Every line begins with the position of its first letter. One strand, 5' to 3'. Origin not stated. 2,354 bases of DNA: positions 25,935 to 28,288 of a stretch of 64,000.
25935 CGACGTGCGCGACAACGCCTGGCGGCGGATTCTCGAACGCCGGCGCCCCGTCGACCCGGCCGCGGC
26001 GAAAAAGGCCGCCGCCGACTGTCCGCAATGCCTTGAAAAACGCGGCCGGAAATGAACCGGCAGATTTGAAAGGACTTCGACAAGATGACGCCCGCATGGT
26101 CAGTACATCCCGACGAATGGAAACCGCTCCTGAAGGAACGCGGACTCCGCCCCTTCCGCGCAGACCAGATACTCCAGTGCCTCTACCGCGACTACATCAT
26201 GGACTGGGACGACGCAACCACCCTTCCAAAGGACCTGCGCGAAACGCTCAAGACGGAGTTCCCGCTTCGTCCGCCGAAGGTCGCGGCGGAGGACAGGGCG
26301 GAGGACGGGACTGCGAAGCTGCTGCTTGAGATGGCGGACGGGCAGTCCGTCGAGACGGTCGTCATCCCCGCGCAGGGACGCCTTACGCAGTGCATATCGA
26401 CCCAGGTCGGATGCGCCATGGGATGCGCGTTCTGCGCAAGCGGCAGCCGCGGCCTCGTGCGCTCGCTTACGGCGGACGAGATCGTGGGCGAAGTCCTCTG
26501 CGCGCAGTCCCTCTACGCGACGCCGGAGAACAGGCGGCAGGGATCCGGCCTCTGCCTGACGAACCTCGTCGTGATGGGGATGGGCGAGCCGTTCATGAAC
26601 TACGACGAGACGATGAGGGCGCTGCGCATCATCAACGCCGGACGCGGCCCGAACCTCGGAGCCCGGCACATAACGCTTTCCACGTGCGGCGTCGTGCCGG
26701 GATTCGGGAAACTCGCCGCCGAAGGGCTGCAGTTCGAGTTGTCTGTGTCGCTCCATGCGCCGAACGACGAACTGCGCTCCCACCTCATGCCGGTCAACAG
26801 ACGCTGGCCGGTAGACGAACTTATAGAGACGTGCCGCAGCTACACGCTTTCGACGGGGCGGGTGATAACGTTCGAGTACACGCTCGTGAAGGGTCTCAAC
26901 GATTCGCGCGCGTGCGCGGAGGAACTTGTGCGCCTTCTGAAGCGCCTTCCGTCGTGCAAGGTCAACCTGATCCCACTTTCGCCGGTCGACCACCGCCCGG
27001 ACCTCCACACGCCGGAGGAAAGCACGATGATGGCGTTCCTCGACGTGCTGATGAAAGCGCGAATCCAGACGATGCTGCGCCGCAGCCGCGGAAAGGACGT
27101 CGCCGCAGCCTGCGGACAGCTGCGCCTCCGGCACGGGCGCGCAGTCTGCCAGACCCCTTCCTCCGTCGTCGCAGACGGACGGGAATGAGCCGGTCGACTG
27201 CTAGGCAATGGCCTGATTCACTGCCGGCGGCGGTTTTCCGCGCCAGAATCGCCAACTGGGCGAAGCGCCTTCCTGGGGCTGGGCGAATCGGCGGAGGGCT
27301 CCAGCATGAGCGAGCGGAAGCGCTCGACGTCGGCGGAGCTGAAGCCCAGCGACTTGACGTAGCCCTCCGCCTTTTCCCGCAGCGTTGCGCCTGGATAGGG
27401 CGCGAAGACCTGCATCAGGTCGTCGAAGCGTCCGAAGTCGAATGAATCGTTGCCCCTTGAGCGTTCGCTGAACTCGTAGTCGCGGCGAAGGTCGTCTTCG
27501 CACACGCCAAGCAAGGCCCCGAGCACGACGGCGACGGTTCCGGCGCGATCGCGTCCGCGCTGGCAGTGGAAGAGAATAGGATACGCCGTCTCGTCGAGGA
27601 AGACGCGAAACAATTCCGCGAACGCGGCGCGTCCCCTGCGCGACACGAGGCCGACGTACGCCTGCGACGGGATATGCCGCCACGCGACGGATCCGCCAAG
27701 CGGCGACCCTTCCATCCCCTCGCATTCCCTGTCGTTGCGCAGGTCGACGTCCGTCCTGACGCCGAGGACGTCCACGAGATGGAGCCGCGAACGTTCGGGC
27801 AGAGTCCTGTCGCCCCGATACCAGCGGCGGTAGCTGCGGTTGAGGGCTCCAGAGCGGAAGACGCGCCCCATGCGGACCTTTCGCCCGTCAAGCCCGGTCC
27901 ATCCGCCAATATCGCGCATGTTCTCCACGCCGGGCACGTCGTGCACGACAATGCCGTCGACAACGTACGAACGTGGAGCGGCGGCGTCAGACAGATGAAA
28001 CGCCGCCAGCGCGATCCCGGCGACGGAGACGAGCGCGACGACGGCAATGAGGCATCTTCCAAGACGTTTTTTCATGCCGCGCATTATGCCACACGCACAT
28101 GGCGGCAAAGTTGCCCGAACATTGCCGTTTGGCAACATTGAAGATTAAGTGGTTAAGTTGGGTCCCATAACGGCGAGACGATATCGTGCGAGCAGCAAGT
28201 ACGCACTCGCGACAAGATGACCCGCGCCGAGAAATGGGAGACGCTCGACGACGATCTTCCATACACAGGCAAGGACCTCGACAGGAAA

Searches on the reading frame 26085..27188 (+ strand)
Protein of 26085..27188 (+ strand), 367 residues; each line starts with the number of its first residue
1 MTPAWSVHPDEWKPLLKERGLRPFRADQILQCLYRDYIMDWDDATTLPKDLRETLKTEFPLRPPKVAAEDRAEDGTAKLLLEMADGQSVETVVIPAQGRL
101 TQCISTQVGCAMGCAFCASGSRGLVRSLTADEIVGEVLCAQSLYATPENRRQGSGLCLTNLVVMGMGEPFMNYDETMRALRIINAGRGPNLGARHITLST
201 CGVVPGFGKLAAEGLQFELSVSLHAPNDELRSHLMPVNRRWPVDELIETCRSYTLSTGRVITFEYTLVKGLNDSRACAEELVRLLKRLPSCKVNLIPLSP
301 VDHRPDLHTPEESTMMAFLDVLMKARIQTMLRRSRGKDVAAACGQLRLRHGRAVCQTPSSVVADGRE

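Call 58: find_homologous_proteins(query=window:26085-27188:+, max_evalue=1e-60)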
Query window:26085-27188:+ (367 aa): 7472 proteins with E <= 1e-60 among 8000 candidates; the best 120 are listed.
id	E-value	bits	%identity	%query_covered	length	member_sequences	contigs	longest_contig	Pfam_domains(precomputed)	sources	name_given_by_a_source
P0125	8.7e-234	793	95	100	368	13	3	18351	PF04055.28,PF21016.4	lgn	-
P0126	3.7e-204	696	85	97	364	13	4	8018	PF04055.28,PF21016.4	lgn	-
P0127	1.2e-202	691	86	95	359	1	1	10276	PF04055.28,PF21016.4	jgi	-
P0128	1.1e-200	684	85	95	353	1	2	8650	PF04055.28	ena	-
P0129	4.7e-200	682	84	95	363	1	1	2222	PF04055.28,PF21016.4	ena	-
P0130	4.3e-199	679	85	95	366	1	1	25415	PF04055.28,PF21016.4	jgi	-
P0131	1.3e-198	678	84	96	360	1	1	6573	PF04055.28,PF21016.4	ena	-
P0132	2.1e-198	677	83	95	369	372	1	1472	PF04055.28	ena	-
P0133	5.5e-198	676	83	96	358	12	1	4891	PF04055.28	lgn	-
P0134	7.5e-197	672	83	95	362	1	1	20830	PF04055.28,PF21016.4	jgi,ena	-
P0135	1.6e-196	671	82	95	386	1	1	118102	PF04055.28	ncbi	ncbi:MAG: 23S rRNA (adenine(2503)-C(2))-methyltransferase RlmN [Kiritimatiellia bacterium]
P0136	2.1e-196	670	84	95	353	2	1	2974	PF04055.28,PF21016.4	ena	-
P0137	8.3e-196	668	83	95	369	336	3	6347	PF04055.28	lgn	-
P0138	8.6e-196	668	83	96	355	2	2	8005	PF04055.28,PF21016.4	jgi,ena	-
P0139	1.5e-195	667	84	94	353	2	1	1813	PF04055.28,PF21016.4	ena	-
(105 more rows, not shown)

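Call 60: find_encoding_contigs(protein=P0125, flank=10000, max_places=5)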
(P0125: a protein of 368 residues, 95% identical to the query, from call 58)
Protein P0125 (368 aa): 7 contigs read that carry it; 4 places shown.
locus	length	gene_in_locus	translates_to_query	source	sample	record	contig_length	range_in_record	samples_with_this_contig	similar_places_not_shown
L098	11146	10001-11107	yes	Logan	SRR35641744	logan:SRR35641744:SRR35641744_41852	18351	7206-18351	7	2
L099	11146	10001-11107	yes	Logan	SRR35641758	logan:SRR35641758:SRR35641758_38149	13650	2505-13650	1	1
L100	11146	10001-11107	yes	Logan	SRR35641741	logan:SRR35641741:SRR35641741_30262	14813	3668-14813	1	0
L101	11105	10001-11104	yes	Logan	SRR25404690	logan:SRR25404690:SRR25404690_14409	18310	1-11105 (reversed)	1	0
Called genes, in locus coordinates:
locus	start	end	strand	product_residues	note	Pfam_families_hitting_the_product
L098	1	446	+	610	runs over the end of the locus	PF01134:GIDA (faint), PF12831:FAD_oxidored, PF13450:NAD_binding_8 (faint)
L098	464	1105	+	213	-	PF00702:Hydrolase, PF12710:HAD, PF13419:HAD_2, PF13242:Hydrolase_like (weak)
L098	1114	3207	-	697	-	PF21209:Bac_rhamnosid-like_N, PF17389:Bac_rhamnosid6H, PF22422:MGH1-like_GH (weak)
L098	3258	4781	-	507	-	-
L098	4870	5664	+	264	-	PF08032:SpoU_sub_bind, PF00588:SpoU_methylase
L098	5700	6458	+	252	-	PF13472:Lipase_GDSL_2 (weak)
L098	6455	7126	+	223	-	PF00730:HhH-GPD, PF00633:HHH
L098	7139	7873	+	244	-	PF02146:SIR2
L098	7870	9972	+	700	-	PF08305:NPCBM, PF16499:Melibiase_2, PF17801:Melibiase_C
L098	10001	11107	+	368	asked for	PF21016:RlmN_N (weak), PF04055:Radical_SAM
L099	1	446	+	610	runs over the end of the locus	PF01134:GIDA (faint), PF12831:FAD_oxidored, PF13450:NAD_binding_8 (faint)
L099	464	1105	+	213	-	PF00702:Hydrolase, PF12710:HAD, PF13419:HAD_2, PF13242:Hydrolase_like (weak)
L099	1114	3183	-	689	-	PF21209:Bac_rhamnosid-like_N, PF17389:Bac_rhamnosid6H, PF22422:MGH1-like_GH (weak)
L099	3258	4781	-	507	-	-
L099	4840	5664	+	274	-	PF08032:SpoU_sub_bind, PF00588:SpoU_methylase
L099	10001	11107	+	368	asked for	PF21016:RlmN_N (weak), PF04055:Radical_SAM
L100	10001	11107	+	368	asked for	PF21016:RlmN_N (weak), PF04055:Radical_SAM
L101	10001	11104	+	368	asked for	PF21016:RlmN_N (weak), PF04055:Radical_SAM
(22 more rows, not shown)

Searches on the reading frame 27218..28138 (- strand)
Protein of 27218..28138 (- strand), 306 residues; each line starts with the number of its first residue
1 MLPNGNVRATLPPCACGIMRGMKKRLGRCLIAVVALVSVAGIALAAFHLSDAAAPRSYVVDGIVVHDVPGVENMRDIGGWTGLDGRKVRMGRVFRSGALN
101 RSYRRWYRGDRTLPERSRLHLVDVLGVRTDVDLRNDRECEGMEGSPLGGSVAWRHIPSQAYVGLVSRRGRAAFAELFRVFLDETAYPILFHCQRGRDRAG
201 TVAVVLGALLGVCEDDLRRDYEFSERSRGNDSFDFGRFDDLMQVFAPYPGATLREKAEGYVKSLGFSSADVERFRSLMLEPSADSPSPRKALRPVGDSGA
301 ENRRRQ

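Call 4: search_protein_families(library=pfam, proteins=[window:27218-28138:-], max_evalue=0.01)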
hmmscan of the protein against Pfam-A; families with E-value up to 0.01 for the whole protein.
window:27218-28138:- (306 aa): 3 families
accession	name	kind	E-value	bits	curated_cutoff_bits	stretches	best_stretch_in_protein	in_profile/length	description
PF13350.11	Y_phosphatase3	-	2.4e-31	110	22.2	1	67-280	2-240/240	Tyrosine phosphatase family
PF03162.18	Y_phosphatase2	-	0.00011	22.3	27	1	174-210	80-116/165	Tyrosine phosphatase family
PF22784.1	PTP-SAK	-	0.006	17.1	27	1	156-214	60-116/153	Swiss Army Knife protein, DSP-PTPase phosphatase domain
